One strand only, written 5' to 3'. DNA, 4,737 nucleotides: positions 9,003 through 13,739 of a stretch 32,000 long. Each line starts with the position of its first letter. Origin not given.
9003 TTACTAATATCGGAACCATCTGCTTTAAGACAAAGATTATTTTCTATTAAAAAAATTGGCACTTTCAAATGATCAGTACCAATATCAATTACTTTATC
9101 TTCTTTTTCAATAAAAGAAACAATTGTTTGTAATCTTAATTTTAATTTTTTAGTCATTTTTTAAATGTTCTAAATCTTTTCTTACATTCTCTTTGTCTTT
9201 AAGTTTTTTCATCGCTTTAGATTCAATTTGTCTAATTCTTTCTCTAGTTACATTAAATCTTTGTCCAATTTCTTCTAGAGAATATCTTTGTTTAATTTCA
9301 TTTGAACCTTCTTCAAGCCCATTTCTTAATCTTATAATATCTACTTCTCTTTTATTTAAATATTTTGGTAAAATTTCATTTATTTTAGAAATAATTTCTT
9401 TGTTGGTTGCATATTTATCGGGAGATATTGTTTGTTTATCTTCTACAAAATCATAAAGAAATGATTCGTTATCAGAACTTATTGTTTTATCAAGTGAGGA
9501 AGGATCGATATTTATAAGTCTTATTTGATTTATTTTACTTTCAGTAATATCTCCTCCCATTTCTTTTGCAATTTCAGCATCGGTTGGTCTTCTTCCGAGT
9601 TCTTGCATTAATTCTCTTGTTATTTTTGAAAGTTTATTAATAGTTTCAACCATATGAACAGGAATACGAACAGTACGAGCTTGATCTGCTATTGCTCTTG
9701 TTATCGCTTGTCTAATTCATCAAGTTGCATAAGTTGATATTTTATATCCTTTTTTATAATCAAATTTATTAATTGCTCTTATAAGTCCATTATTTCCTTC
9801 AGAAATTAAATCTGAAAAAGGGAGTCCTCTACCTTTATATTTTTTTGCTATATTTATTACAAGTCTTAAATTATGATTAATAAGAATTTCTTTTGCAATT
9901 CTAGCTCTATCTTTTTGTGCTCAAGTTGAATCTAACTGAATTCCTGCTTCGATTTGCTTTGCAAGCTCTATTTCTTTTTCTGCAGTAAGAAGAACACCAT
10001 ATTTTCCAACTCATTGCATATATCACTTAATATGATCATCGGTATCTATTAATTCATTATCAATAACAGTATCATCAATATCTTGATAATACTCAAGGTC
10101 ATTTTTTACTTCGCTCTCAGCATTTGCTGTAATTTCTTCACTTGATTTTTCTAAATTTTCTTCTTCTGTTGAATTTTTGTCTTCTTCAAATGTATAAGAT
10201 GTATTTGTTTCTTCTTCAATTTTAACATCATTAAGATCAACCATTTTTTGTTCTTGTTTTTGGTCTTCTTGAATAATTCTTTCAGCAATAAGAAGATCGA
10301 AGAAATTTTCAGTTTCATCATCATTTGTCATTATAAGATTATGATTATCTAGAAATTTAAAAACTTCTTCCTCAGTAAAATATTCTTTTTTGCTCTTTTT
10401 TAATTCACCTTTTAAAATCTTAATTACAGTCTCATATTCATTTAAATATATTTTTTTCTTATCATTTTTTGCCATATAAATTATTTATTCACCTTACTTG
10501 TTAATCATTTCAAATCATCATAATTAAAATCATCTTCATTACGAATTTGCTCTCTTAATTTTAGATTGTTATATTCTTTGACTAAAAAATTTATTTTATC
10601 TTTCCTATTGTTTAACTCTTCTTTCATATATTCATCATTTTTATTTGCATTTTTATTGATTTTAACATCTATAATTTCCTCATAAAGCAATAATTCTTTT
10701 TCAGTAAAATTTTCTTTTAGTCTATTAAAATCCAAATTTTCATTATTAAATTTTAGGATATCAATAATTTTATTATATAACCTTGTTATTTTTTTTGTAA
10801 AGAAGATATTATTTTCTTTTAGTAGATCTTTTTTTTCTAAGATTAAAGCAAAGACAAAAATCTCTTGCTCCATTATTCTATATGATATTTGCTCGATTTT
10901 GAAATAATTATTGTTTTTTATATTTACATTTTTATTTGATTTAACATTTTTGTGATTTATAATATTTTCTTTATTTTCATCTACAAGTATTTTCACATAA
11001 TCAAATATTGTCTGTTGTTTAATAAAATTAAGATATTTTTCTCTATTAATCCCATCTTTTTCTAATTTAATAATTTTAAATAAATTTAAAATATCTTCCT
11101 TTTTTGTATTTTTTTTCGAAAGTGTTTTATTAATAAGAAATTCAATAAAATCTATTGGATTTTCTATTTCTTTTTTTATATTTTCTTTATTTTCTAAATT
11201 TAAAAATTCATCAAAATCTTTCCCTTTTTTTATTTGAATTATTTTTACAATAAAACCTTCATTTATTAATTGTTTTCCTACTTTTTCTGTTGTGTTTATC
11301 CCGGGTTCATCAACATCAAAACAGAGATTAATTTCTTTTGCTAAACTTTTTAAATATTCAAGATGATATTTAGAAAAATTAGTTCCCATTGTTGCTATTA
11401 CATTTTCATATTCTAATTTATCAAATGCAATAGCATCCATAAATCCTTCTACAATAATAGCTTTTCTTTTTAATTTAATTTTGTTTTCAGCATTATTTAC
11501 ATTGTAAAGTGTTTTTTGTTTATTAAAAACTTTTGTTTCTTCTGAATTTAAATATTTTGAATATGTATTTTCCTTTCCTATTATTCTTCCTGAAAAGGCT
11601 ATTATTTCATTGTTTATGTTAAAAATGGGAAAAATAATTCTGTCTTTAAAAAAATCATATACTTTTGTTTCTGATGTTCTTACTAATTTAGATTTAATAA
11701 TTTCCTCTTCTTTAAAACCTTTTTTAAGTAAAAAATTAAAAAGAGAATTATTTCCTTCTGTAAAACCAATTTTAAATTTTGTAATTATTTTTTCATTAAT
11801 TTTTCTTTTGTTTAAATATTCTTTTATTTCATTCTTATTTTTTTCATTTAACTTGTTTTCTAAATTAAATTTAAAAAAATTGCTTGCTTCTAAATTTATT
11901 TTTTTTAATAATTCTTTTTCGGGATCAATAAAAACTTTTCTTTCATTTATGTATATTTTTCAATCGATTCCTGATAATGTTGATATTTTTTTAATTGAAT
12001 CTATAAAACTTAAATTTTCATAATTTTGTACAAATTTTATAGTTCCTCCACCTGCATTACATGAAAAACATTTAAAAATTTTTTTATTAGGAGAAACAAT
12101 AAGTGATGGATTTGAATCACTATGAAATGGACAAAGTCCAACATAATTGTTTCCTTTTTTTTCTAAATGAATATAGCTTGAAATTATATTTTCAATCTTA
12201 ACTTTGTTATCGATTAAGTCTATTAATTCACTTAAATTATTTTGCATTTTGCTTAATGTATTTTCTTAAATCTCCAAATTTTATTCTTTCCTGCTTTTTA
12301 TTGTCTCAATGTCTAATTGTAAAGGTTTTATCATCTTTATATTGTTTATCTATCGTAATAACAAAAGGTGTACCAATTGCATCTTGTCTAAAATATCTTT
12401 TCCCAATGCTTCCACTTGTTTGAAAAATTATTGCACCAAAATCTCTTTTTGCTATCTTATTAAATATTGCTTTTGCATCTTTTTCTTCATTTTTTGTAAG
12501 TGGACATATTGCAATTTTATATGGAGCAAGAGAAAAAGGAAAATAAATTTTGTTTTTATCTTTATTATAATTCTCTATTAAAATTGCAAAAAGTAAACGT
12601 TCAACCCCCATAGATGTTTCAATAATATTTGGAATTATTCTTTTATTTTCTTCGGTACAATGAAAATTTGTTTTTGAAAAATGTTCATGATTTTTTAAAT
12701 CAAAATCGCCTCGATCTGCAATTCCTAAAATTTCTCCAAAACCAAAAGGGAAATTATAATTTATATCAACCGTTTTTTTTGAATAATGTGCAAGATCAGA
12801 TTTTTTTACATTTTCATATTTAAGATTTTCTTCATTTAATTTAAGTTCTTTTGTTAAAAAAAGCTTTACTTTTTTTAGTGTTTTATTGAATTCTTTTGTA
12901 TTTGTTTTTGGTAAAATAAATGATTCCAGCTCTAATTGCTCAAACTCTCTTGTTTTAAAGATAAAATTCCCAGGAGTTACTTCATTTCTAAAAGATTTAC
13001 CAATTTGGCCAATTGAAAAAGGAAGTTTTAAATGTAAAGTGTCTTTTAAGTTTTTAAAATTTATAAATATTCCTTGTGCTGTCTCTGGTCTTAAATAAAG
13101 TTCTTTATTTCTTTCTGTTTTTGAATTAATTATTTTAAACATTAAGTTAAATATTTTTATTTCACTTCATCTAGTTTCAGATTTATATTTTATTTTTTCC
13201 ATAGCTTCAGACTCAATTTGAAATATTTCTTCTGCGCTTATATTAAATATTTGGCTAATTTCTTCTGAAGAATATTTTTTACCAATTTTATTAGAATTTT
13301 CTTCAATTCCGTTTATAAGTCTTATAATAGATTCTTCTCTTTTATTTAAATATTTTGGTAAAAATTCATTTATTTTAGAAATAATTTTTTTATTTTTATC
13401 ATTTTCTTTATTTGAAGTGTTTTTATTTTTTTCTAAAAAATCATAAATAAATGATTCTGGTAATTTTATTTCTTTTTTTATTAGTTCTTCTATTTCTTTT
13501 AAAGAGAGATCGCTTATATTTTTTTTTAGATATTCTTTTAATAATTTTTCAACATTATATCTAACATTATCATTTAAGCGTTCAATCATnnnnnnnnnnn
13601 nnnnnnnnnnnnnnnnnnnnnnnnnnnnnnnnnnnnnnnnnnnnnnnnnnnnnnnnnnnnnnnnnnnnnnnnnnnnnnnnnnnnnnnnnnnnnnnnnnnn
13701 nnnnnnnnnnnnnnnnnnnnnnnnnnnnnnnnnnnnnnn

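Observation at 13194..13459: Piece of the housekeeping sigma factor inserted in frame into glycyl-tRNA synthetase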

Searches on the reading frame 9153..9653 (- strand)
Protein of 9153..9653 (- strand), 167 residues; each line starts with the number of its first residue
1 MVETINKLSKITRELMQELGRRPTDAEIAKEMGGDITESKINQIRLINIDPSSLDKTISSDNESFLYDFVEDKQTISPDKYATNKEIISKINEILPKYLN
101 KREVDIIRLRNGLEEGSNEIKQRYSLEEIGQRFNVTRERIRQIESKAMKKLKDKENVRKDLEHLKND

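Call 27: find_homologous_proteins(query=window:9153-9653:-, max_evalue=1e-10)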
Query window:9153-9653:- (167 aa): 1097 proteins with E <= 1e-10 among 1509 candidates; the best 120 are listed.
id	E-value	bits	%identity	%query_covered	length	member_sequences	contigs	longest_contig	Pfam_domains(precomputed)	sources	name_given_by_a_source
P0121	7.9e-69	249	76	87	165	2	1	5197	PF04545.23,PF04539.23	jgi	jgi:RNA polymerase primary sigma factor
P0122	1.3e-65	238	71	99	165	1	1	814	PF04545.23,PF04539.23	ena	-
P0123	3.7e-62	227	69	87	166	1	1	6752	PF04545.23,PF04539.23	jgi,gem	-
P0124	3.5e-59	217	64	99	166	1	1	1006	PF04545.23,PF04539.23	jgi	jgi:RNA polymerase primary sigma factor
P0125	1.4e-58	215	66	100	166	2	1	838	PF04545.23,PF04539.23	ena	-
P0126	8.0e-55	203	61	87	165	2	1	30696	PF04545.23,PF04539.23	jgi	-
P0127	7.2e-52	194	72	80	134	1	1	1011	PF04545.23,PF04539.23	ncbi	-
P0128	9.8e-41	158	53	100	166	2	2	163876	PF04545.23,PF04539.23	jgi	jgi:RNA polymerase primary sigma factor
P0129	4.2e-35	139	54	89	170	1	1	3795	PF04545.23,PF04539.23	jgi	jgi:RNA polymerase primary sigma factor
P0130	7.7e-35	138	48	98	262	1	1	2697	PF04545.23,PF04542.21,PF04539.23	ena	-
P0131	1.5e-34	137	47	98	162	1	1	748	PF04545.23,PF04539.23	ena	-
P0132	1.6e-34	137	50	95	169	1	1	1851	PF04545.23,PF04539.23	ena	-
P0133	1.9e-34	137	49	95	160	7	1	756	PF04545.23,PF04539.23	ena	-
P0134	4.9e-31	126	44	100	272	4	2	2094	PF04545.23,PF04542.21,PF04539.23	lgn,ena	-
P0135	7.0e-31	126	51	91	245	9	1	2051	PF13551.13,PF04545.23,PF04542.21,PF04539.23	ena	-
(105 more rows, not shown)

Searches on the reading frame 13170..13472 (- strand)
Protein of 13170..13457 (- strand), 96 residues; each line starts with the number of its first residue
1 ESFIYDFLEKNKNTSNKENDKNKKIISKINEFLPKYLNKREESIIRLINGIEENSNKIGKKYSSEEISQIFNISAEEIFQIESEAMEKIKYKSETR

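Call 26: find_homologous_proteins(query=window:13170-13457:-, max_evalue=0.00001)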
Query seq(96 aa): 4 candidates shared short words with the query, none scored E <= 0.00001.

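Call 53: predict_structure(alignment_id=A4)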
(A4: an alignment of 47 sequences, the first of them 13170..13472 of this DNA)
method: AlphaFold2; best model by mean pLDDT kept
length: 101 residues; sequences in the alignment: 47
mean_pLDDT: 75.2   pTM: 0.68
mean pLDDT of the five models: 75.2, 74.2, 72.6, 72.3, 69.7
residues with pLDDT >= 90: 26; 70-90: 43; 50-70: 19; < 50: 13
segments of 3 or more residues with pLDDT < 50: 1-6, 17-22
pLDDT, mean of each block of 10 residues (from residue 1): 45 51 59 83 91 84 82 94 90 75 49
secondary structure, 60 per line:
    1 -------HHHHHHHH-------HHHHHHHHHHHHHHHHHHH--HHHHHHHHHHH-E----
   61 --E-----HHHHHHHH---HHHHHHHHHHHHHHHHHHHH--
elements in order: H8-15 H23-41 H44-54 H69-76 H80-99

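Call 57: fold_search(model_id=the predicted structure, library=pdb)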
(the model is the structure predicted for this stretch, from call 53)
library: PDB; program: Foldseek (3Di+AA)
matches with E <= 10: 307; with E <= 0.001: 0
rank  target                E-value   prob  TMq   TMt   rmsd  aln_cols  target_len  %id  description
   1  4g6d_A                1.2e-02  1.00  0.50  0.77   2.2        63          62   30  G1 ORF67 / Staphyloccus aureus sigmaA domain 4 complex (released 2013-01-23)
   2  9fog_F                1.4e-02  1.00  0.57  0.18   1.7        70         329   31  Ap3G bound in de novo transcription initiation T. thermophilus RNA polymerase complex with TC DNA template (released 2025-12-17)
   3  4g7h_P                1.5e-02  1.00  0.60  0.20   4.2        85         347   27  Crystal structure of Thermus thermophilus transcription initiation complex (released 2012-10-31)
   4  9ujl_F                1.5e-02  1.00  0.61  0.20   4.3        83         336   24  CryoEM structure of the T.thermophilus transcription initiation complex in the presence of Ap4A (released 2025-10-22)
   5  6onu_H                1.6e-02  1.00  0.51  0.74   2.5        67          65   28  Complex structure of WhiB1 and region 4 of SigA in P21 space group. (released 2019-11-27)
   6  9a58_A                1.8e-02  1.00  0.58  0.18   4.6        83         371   24  Integrative model of SIGA-RPOC by crosslinking MS and deep learning (released 2024-09-18)
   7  7p5x_AF               1.8e-02  1.00  0.58  0.20   4.6        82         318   24  Mycobacterial RNAP with transcriptional activator PafBC (released 2021-12-22)
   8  6onu_B                2.1e-02  1.00  0.52  0.72   2.5        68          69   28  Complex structure of WhiB1 and region 4 of SigA in P21 space group. (released 2019-11-27)
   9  4g7h_F                2.2e-02  1.00  0.58  0.18   2.5        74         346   27  Crystal structure of Thermus thermophilus transcription initiation complex (released 2012-10-31)
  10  5tjg_F                2.2e-02  1.00  0.60  0.20  16.0       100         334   25  Thermus aquaticus delta1.1-sigmaA holoenzyme/downstream-fork promoter complex with an open clamp (released 2017-06-21)
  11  4oio_F                2.3e-02  1.00  0.58  0.18   2.2        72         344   28  Crystal structure of Thermus thermophilus pre-insertion substrate complex for de novo transcription initiation (released 2014-05-07)
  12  6lts_F                2.3e-02  1.00  0.60  0.20   4.4        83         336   24  Crystal structure of Thermus thermophilus transcription initiation complex comprising a truncated sigma finger (released 2020-03-11)
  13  7rdq_F                2.3e-02  1.00  0.59  0.19   4.4        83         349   24  Cryo-EM structure of Thermus thermophilus reiterative transcription complex with 11nt oligo-G RNA (released 2022-02-02)
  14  5e17_F                2.5e-02  1.00  0.60  0.20   9.9        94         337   24  T. thermophilus transcription initiation complex having a RRR discriminator sequence and a nontemplate-strand length c (released 2016-03-09)
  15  6ono_D                2.8e-02  1.00  0.49  0.67   2.5        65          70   31  Complex structure of WhiB1 and region 4 of SigA in C2221 space group (released 2019-11-27)
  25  1rio_H                4.1e-02  1.00  0.54  0.85   1.7        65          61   31  Structure of bacteriophage lambda cI-NTD in complex with sigma-region4 of Thermus aquaticus bound to DNA (released 2004-01-27)
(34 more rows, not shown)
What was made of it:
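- On Sigma-70 region 4 domain (PF04545): All top PDB matches are sigmaA region 4 (calls 53, 57).
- Fold: AF2 pLDDT 82-94 for the r4 part, and the top PDB matches are all sigmaA region 4 (1rio TM 0.85, rmsd 1.7 A): calls 53, 57.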

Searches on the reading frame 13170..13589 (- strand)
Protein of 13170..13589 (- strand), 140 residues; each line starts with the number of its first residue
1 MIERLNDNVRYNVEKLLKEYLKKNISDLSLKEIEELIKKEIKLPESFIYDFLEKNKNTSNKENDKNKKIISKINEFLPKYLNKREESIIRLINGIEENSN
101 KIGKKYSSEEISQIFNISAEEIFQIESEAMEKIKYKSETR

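Call 31: search_protein_representatives(protein=window:13170-13589:-)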
Query: 140 residues. Proteins with E-value up to 0.001 (for the whole library): 25; up to 1e-10: 4; up to 1e-30: 0. The best 25 are listed.
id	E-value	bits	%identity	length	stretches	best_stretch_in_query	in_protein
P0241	2.2e-19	86.2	47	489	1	21-137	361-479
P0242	2.0e-16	76.6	46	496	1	22-137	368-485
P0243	1.7e-14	70.4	47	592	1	37-137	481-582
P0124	1.9e-14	70.2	41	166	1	23-137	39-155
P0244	2.9e-07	47.0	50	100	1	66-137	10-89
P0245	7.2e-06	42.5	37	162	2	67-136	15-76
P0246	2.6e-05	40.7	39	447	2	77-136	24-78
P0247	6.8e-05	39.4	42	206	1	73-139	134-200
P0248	2.0e-04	37.8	35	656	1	44-138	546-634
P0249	2.2e-04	37.7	38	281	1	45-138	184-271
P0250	2.6e-04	37.5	40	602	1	45-140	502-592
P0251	2.9e-04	37.3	33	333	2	45-136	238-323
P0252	3.0e-04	37.3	38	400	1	44-136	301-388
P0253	3.4e-04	37.1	36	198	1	23-134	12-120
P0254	3.5e-04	37.1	36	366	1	44-140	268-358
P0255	3.7e-04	37.0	33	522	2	67-136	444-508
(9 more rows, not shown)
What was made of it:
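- Tried and rejected: The exhaustive phmmer scan (call 31) replaced it.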

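Call 64: search_protein_families(library=pfam, proteins=[P0246, P0255], max_evalue=0.01)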
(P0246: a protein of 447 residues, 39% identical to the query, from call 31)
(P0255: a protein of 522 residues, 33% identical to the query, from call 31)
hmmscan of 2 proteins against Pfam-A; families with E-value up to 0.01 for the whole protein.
P0246 (447 aa): 6 families
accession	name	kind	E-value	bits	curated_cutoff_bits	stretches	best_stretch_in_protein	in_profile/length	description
PF04542.20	Sigma70_r2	-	1.1e-38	131.3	24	2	137-203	2-68/71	Sigma-70 region 2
PF04545.22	Sigma70_r4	-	3.1e-29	100.7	24.1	2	24-76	1-49/50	Sigma-70, region 4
PF00140.25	Sigma70_r1_2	-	3.8e-27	94.4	22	2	98-130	1-33/34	Sigma-70 factor, region 1.2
PF08281.18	Sigma70_r4_2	-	2.3e-07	30.8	25.7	1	230-277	2-45/54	Sigma-70, region 4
PF13518.12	HTH_28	-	0.0004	20.8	25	0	50-70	15-35/52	Helix-turn-helix domain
PF12645.13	HTH_16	-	0.0017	18.8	22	0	120-177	2-65/65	Helix-turn-helix domain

P0255 (522 aa): 6 families
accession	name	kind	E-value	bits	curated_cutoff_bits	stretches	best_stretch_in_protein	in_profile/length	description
PF04539.22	Sigma70_r3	-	2.5e-25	88.8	25.3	1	365-441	1-77/78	Sigma-70 region 3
PF04542.20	Sigma70_r2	-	4.7e-22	78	24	1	286-356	1-71/71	Sigma-70 region 2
PF04545.22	Sigma70_r4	-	7.5e-18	64.2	24.1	1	454-507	1-50/50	Sigma-70, region 4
PF00140.25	Sigma70_r1_2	-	7.6e-08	32.6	22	1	62-93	1-32/34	Sigma-70 factor, region 1.2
PF10805.13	DUF2730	-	0.0013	19.2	24.9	0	198-257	26-85/102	Protein of unknown function (DUF2730)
PF17782.7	DprA_WH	-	0.0054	17.2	22.9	0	369-401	9-42/61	DprA winged helix domain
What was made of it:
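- The best match the query's region-4 part near their C-termini as sigma factors do, and the two with atypical length or match position (P0246, P0255) were confirmed as sigma factors by Pfam: calls 31, 64.
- Tried and rejected: P0246 and P0255 from the exhaustive scan are sigma factors, not synthetases (call 64).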

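Call 68: find_encoding_contigs(protein=window:13170-13589:-, flank=3000, max_places=6)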
Protein window:13170-13589:- (140 aa): no gene with exactly this product is on record in the collection.
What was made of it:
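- Tried and rejected: An exact-sequence look-up of the window's 140-aa code-11 fragment found nothing on record (call 68), so the window's own source could not be identified.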
